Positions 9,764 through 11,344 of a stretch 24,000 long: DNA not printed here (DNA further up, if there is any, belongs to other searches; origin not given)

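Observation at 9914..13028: Two-gene cassette: unknown-domain/HEPN-like RNase protein plus NERD-UvrD helicase, a candidate undescribed anti-phage system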

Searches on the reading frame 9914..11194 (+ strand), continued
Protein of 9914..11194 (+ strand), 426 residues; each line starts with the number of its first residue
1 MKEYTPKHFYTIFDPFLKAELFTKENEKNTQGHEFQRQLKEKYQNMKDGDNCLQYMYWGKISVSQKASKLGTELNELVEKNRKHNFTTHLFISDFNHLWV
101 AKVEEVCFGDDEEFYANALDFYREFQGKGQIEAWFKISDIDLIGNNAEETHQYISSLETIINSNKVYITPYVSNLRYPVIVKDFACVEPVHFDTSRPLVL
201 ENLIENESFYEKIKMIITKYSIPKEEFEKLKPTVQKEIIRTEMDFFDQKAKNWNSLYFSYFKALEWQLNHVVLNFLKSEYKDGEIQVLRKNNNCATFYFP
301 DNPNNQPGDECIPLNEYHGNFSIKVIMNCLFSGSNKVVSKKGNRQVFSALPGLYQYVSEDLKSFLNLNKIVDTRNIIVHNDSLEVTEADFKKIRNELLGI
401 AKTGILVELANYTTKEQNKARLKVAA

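Call 75: find_related_loci(query=A7, collection=metagenome_contigs, flank=8000)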
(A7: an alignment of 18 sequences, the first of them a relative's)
Query A7 (392 aa) in metagenome_contigs; peptide patterns used: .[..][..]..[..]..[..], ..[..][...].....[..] (x = any residue, [..] = any of these).
318 stretches matched a pattern; 293 encode a relative of the query (tblastn E <= 1e-3); the best 80 are kept; 80 distinct loci.
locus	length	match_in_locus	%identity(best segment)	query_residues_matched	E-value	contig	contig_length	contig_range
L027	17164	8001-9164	49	1-391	1e-118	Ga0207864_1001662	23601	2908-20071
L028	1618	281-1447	48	1-391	1e-125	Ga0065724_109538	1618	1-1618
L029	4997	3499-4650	47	4-390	2e-112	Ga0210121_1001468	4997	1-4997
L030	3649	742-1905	47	1-391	6e-114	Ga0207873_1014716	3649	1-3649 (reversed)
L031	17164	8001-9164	48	1-390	4e-110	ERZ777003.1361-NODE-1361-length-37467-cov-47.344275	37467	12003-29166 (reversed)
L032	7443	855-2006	46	6-391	1e-109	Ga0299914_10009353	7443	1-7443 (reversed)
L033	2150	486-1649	45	1-391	3e-115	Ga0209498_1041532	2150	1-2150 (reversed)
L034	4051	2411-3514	46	1-389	1e-109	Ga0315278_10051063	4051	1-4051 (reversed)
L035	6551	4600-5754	44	3-391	4e-108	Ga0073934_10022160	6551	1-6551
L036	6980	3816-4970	46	4-390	2e-107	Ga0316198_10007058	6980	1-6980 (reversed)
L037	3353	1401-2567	44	6-391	2e-109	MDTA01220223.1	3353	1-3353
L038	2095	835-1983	47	6-391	3e-113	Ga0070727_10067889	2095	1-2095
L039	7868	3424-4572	47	6-391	2e-107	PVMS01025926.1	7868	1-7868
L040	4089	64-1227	45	1-391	7e-108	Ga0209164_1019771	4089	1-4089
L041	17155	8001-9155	46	4-390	1e-106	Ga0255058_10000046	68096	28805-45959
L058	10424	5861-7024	43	1-391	5e-103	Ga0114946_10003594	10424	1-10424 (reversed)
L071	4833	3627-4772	43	6-390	3e-98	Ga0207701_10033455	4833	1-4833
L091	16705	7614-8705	42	4-388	5e-89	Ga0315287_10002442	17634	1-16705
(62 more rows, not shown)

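Call 76: find_related_loci(query=A3, collection=viral_contigs, flank=8000)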
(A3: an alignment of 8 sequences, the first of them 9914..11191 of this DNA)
Query A3 (426 aa) in viral_contigs; peptide patterns used: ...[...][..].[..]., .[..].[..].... (x = any residue, [..] = any of these).
39 stretches matched a pattern, but none encodes a relative of the query by tblastn (E <= 1e-3).

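Call 84: search_protein_families(library=pfam, proteins=[L027:4726-8001:+, L041:1248-3683:+, L036:2461-3624:+, L041:3736-7134:+, L058:7131-8216:+, L091:9364-12438:+, L031:9122-12157:+, L031:11370-15338:+, L041:11371-12585:-], max_evalue=0.001)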
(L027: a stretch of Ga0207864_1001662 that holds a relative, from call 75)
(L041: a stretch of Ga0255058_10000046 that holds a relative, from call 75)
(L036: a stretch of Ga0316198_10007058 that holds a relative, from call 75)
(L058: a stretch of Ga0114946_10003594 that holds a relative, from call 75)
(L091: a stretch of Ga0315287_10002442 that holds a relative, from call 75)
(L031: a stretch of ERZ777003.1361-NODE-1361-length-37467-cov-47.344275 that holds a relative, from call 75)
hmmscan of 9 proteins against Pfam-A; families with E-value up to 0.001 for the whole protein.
L027:4726-8001:+ (1092 aa): 6 families
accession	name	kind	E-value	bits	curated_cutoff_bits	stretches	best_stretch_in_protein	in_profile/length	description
PF00580.27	UvrD-helicase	-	4.2e-55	187.8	23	1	14-434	7-270/271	UvrD/REP helicase N-terminal domain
PF13245.12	AAA_19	-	3e-16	60.3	25.1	1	21-420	12-134/134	AAA domain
PF13361.12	UvrD_C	-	2.7e-09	37.3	25.6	1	708-827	268-348/350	UvrD-like helicase C-terminal domain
PF13538.12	UvrD_C_2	-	6.5e-09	36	27.4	0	801-824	28-51/52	UvrD-like helicase C-terminal domain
PF12705.13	PDDEXK_1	-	1.5e-07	32.1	22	1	918-1081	35-186/247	PD-(D/E)XK nuclease superfamily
PF13604.12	AAA_30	-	0.00035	20.8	27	0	13-73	11-67/191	AAA domain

L041:1248-3683:+ (812 aa): 2 families
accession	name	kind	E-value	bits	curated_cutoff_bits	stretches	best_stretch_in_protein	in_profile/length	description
PF12704.14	MacB_PCD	-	9.8e-43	147.3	27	2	19-239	1-204/207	MacB-like periplasmic core domain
PF02687.27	FtsX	-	4.6e-25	88.4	25.5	2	286-404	2-118/120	FtsX-like permease C-terminal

L036:2461-3624:+ (388 aa): 1 family
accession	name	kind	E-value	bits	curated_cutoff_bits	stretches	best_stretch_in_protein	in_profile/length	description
PF20208.3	ARPP-1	-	2.7e-76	257.2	27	1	19-323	2-297/297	ARG and Rhodanese-Phosphatase-superfamily-associated Protein domain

L041:3736-7134:+ (1133 aa): 6 families
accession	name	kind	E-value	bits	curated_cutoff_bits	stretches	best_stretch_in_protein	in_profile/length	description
PF07676.18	PD40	-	4.6e-29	100.1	20.9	1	107-141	3-38/38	WD40-like Beta Propeller Repeat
PF14685.13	PDZ_Tricorn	-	7.8e-27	93.5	25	1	811-900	1-88/88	Tricorn protease PDZ domain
PF14684.11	Tricorn_C1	-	6.5e-21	74.4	24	1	730-788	1-59/59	Tricorn protease C1 domain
PF03572.23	Peptidase_S41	-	4.4e-19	69.1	24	1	951-1086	25-165/165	Peptidase family S41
PF00930.27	DPPIV_N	-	2.6e-11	43.3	22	0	464-529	25-82/354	Dipeptidyl peptidase IV (DPP IV) N-terminal region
PF25174.1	Beta-prop_THOC3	-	6e-06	25.9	305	1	447-545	95-186/272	THOC3 beta-propeller domain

L058:7131-8216:+ (362 aa): 1 family
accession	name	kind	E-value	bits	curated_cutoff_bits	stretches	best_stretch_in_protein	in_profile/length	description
PF13349.12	DUF4097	-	9.3e-23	81.3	22.9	1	149-359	67-246/247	Toastrack DUF4097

L091:9364-12438:+ (1025 aa): 1 family
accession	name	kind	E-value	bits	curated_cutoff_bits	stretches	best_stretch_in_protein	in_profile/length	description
PF12705.13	PDDEXK_1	-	5.9e-28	98.9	22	1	713-1017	1-247/247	PD-(D/E)XK nuclease superfamily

L031:9122-12157:+ (1012 aa): 1 family
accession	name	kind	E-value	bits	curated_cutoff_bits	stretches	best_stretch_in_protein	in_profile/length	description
PF12705.13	PDDEXK_1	-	2.2e-22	80.6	22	1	719-981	5-235/247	PD-(D/E)XK nuclease superfamily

L031:11370-15338:+ (1323 aa): 5 families
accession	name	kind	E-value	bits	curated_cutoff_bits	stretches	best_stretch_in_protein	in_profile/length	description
PF00580.27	UvrD-helicase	-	1.3e-34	120.5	23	2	272-411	17-121/271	UvrD/REP helicase N-terminal domain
PF13361.12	UvrD_C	-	4e-15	56.5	25.6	1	934-1042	275-346/350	UvrD-like helicase C-terminal domain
PF12705.13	PDDEXK_1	-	7.5e-12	46.1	22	1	1141-1309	25-190/247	PD-(D/E)XK nuclease superfamily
PF13538.12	UvrD_C_2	-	1.4e-09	38.1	27.4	1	946-966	2-22/52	UvrD-like helicase C-terminal domain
PF13245.12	AAA_19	-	1e-06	29.4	25.1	0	272-319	15-61/134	AAA domain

L041:11371-12585:- (404 aa): 4 families
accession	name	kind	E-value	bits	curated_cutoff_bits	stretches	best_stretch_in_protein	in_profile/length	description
PF00092.34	VWA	-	1e-15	58.8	23.8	1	141-251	1-117/174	von Willebrand factor type A domain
PF13519.12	VWA_2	-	5.2e-12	46.8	27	1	142-247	1-106/107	von Willebrand factor type A domain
PF13400.11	Tad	-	2e-08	34.9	22.3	1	15-61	1-46/47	Putative Flp pilus-assembly TadE/G-like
PF05762.20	VWA_CoxE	-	0.00077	19.4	26.4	0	135-248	52-160/222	VWA domain containing CoxE-like protein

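Call 95: list_cluster_members(proteins=[P0001, P0088, P0090])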
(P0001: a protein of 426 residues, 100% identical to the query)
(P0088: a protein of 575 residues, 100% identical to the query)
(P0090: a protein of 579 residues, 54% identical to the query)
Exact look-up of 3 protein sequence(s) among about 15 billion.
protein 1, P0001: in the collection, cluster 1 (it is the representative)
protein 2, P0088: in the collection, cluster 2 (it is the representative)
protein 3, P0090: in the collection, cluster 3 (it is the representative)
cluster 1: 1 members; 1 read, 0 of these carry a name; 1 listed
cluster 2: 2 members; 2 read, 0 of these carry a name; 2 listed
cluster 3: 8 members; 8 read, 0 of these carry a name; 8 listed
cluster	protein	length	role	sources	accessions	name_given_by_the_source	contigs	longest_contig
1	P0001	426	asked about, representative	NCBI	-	-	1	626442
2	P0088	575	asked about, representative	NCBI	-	-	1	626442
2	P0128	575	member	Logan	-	-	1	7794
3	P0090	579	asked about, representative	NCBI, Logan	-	-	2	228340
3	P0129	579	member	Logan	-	-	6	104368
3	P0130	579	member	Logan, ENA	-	-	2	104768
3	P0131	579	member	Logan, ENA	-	-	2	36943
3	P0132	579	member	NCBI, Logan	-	-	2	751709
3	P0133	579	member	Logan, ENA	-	-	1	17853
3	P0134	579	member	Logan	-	-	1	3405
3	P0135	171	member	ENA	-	-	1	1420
